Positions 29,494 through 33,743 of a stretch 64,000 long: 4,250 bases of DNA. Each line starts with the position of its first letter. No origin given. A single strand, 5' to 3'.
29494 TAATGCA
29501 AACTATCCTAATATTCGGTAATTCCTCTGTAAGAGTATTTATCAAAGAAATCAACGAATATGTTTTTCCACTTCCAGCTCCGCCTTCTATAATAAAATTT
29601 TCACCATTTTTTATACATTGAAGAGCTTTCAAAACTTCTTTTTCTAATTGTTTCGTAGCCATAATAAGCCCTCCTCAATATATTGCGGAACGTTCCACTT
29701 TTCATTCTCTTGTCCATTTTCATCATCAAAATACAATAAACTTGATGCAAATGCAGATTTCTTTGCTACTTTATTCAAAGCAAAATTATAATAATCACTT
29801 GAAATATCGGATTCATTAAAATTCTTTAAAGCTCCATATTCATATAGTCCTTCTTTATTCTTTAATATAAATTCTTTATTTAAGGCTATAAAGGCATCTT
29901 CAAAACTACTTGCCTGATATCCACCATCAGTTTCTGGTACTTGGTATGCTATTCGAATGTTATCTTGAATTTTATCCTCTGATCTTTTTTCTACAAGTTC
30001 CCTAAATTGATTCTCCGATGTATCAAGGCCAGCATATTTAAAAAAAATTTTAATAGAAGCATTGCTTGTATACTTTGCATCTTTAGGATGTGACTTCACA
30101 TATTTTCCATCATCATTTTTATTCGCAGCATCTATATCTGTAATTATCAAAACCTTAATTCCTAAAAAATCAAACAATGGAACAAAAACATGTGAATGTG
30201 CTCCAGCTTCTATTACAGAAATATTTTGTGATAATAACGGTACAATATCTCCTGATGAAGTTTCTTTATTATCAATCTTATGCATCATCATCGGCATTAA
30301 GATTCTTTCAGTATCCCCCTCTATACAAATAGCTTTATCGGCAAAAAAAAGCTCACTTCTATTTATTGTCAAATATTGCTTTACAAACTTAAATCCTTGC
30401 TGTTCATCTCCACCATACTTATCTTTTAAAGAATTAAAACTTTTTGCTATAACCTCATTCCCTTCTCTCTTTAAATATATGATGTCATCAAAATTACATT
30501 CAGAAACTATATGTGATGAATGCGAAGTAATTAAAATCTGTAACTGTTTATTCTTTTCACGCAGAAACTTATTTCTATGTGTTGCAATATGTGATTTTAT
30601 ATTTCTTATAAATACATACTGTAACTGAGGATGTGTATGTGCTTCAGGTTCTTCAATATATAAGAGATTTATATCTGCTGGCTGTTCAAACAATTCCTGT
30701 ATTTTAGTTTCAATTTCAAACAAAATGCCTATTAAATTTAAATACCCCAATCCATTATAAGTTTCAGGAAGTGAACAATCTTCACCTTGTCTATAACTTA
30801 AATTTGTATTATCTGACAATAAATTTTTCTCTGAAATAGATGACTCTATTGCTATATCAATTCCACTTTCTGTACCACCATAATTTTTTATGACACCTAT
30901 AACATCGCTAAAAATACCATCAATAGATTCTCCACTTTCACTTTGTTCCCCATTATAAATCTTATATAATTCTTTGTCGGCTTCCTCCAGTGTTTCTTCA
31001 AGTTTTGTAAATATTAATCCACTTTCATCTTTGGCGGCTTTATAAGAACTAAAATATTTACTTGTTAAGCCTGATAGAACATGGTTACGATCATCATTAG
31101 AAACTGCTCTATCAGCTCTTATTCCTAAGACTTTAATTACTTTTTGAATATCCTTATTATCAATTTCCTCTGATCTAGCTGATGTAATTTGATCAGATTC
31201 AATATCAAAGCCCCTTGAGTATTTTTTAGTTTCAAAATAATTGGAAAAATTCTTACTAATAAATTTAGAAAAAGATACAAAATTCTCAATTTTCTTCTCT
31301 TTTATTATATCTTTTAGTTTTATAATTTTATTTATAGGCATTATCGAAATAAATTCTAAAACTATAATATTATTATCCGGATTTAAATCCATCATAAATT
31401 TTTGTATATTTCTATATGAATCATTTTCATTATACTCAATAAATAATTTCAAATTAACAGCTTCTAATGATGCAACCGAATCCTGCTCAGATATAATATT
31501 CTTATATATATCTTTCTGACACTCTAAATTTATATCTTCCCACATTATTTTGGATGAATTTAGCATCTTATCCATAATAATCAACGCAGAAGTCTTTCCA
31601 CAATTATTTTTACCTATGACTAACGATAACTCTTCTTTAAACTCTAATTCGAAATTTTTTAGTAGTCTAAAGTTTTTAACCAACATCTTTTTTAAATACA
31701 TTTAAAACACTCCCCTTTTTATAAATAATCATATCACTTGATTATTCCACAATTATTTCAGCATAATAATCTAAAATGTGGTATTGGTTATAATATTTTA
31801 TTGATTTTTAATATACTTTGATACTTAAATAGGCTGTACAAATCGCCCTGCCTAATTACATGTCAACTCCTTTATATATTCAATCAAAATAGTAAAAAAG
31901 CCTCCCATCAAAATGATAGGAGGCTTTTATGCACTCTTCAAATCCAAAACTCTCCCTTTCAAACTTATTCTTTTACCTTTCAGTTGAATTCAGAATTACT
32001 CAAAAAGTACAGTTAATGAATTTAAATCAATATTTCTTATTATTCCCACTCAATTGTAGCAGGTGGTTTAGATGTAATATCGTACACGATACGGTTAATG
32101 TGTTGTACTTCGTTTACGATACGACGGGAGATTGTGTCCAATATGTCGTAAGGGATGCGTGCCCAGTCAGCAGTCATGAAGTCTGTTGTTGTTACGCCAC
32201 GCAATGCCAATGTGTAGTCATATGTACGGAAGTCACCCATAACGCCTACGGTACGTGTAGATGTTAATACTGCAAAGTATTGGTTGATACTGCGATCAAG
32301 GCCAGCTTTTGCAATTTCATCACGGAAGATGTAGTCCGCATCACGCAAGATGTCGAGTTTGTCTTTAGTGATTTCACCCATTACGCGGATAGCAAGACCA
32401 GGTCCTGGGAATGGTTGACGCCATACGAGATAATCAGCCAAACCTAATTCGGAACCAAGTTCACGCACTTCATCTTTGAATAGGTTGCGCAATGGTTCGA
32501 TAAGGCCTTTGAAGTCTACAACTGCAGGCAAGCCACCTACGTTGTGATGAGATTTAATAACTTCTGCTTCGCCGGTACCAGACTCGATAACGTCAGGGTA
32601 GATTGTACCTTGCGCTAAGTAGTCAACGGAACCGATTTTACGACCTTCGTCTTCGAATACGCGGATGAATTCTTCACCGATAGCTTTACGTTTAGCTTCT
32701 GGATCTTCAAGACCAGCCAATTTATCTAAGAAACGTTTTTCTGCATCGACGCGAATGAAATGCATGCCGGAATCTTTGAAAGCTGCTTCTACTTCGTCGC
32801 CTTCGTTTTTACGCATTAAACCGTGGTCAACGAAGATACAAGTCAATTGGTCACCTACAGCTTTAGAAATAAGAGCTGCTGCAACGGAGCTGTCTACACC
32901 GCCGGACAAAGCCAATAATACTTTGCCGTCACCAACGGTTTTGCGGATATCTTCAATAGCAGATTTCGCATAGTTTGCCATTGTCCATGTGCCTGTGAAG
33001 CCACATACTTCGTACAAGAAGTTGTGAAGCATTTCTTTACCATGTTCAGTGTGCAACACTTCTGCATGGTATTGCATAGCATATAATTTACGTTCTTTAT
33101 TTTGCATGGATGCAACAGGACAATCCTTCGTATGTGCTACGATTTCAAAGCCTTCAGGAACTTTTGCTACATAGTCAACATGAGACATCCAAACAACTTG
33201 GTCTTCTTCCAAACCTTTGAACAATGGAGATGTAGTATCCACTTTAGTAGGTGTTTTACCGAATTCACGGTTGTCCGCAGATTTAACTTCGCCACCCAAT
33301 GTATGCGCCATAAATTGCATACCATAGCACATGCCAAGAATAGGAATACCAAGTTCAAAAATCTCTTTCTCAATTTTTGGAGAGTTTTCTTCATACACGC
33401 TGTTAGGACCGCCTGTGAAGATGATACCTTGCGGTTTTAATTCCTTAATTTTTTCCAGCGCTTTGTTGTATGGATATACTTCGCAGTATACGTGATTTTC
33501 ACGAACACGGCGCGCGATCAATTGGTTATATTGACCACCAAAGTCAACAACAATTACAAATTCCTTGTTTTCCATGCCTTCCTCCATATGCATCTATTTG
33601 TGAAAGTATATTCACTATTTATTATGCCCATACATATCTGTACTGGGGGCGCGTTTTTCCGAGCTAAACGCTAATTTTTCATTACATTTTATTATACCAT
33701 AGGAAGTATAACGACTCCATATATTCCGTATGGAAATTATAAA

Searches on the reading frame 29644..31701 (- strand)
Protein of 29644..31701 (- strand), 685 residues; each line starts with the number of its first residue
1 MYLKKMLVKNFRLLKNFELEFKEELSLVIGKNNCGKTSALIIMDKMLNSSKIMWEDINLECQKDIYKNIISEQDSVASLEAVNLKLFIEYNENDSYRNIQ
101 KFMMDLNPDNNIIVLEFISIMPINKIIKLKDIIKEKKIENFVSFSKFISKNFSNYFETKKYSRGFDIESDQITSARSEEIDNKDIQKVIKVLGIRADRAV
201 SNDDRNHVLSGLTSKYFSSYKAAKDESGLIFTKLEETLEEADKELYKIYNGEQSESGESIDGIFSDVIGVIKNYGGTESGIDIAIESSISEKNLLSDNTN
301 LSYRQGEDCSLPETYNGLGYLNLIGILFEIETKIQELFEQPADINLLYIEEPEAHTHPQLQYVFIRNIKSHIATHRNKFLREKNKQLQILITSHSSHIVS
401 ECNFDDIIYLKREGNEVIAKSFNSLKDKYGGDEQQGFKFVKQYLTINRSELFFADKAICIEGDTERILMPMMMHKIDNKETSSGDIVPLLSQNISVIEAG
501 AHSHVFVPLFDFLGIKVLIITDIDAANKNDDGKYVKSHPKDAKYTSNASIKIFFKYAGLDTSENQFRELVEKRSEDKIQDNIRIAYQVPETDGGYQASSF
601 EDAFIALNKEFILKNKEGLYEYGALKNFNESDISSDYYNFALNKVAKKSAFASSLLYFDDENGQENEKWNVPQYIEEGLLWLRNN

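Call 3: search_protein_families(library=pfam, proteins=[window:29644-31701:-], max_evalue=0.01)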
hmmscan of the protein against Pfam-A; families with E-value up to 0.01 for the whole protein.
window:29644-31701:- (685 aa): 4 families
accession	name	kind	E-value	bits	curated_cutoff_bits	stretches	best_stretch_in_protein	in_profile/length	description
PF13175.12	AAA_15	-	1.3e-51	176.8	32.1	1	1-399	1-374/374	AAA ATPase domain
PF20469.4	OLD-like_TOPRIM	-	4.9e-15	56.3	23.2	1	452-524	1-67/67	Overcoming lysogenization defect protein-like, TOPRIM domain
PF02463.25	SMC_N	-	1e-05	25.5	40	1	2-40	1-41/220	RecF/RecN/SMC N terminal domain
PF13304.12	AAA_21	-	0.00051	20.6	27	1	345-400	260-304/304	AAA domain, putative AbiEii toxin, Type IV TA system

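Call 4: search_protein_families(library=padloc, proteins=[window:29644-31701:-], max_evalue=0.01)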
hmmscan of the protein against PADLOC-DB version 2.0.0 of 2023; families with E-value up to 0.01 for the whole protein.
window:29644-31701:- (685 aa): 81 families (the best 25 are shown)
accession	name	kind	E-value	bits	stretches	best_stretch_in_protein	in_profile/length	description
PDLC00079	GajA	-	5.7e-230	763.8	1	1-684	1-701/702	AAA ATPase domain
PDLC00065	GajA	-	2.2e-216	718.7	1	1-684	1-665/670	AAA ATPase domain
PDLC00063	GajA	-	3e-143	476.8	1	1-684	1-661/679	AAA ATPase domain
PDLC00093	GajA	-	4.9e-106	354.1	1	1-684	1-720/736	AAA ATPase domain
PDLC00088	GajA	-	9.4e-105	349.5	1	315-684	1-371/372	AAA ATPase domain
PDLC00095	GajA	-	2.8e-88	295.3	2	171-684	203-731/752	AAA ATPase domain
PDLC00068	GajA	-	2.8e-66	222.5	2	187-535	4-344/545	AAA ATPase domain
PDLC00082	GajA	-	5.6e-62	208.1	2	62-683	93-693/694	AAA ATPase domain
PDLC00069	GajA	-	1.4e-51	173.8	1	1-609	1-572/687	AAA ATPase domain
PDLC02979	AriA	-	1e-50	171.6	1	1-399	1-373/373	-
PDLC00096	GajA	-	8.7e-47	158.2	2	231-683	187-613/630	AAA ATPase domain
PDLC00071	GajA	-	5.5e-41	139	2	315-565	248-479/588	AAA ATPase domain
PDLC00077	GajA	-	1.9e-40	137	1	1-543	1-518/616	AAA ATPase domain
PDLC00091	GajA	-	1.3e-38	131.3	2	258-683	206-620/627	AAA ATPase domain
PDLC00076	GajA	-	8.6e-38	128.2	1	1-605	1-573/700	AAA ATPase domain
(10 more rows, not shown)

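Call 45: search_protein_families(library=ncbifam, proteins=[window:29644-31701:-], max_evalue=0.01)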
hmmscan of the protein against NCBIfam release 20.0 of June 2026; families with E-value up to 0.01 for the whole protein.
window:29644-31701:- (685 aa): 4 families
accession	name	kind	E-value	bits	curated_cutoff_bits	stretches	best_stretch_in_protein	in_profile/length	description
NF038234.1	retron_eff_Eco8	equivalog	2.7e-08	32.9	250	1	346-467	275-389/679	retron Eco8 family effector endonuclease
TIGR00611.2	recf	equivalog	1.3e-05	24.6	172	1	3-40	1-38/339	DNA replication/repair protein RecF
NF041760.1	PtuA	equivalog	6.6e-05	22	500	1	2-48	51-97/524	retron Ec78 anti-phage system effector ATPase PtuA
NF047739.1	antiphage_MADS3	equivalog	0.0065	15.7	420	0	5-43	4-41/427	methylation-associated defense system AAA family ATPase MAD3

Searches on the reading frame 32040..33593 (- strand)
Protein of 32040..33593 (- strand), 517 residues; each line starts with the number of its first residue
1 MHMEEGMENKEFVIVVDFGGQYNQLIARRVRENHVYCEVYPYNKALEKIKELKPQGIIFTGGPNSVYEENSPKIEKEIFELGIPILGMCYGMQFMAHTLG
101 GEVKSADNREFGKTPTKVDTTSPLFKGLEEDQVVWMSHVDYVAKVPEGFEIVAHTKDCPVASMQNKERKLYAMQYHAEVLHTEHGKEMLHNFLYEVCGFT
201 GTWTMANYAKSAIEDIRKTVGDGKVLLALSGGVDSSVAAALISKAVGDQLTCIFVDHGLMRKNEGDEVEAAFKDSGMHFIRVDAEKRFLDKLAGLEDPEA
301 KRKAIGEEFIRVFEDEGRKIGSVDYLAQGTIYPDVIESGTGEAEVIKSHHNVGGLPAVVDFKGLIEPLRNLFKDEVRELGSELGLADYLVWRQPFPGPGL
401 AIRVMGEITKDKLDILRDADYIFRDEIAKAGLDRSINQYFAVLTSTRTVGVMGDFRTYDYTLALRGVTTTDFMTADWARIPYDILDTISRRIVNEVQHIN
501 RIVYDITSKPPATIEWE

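Call 3: search_protein_families(library=pfam, proteins=[window:32040-33593:-], max_evalue=0.01)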
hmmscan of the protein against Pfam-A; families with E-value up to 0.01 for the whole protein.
window:32040-33593:- (517 aa): 10 families
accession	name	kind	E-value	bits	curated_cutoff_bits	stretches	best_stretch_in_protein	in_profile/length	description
PF00117.34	GATase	-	6.6e-46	156.8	22.8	1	15-195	2-189/190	Glutamine amidotransferase class-I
PF00958.27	GMP_synt_C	-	5.4e-44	148.6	27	1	425-516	1-92/92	GMP synthase C terminal domain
PF07722.19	Peptidase_C26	-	3.4e-09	37.2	20.5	1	75-178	98-219/219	Peptidase C26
PF02540.23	NAD_synthase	-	6.5e-08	32.4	21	1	210-264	6-61/242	NAD synthase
PF03054.22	tRNA_Me_trans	-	2.4e-05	24.5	20.6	1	224-263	2-40/202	tRNA methyl transferase HUP domain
PF00764.25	Arginosuc_synth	-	5.2e-05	23.8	27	1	224-290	1-67/162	Arginosuccinate synthase N-terminal HUP domain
PF00733.27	Asn_synthase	-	0.002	18.3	21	1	218-269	13-61/354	Asparagine synthase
PF01171.26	ATP_bind_3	-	0.0041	17.3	27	1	224-266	1-46/182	PP-loop family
PF06508.19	QueC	-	0.005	16.8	22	0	225-285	2-61/210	Queuosine biosynthesis protein QueC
PF02568.20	ThiI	-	0.0079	16.3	20.5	0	222-264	3-44/197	Thiamine biosynthesis protein (ThiI)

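Call 4: search_protein_families(library=padloc, proteins=[window:32040-33593:-], max_evalue=0.01)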
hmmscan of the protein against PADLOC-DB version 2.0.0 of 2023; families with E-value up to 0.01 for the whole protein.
window:32040-33593:- (517 aa): 1 family
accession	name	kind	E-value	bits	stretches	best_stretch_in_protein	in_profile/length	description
PDLC00911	QueC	-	0.0027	15.9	1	224-273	7-53/190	QueC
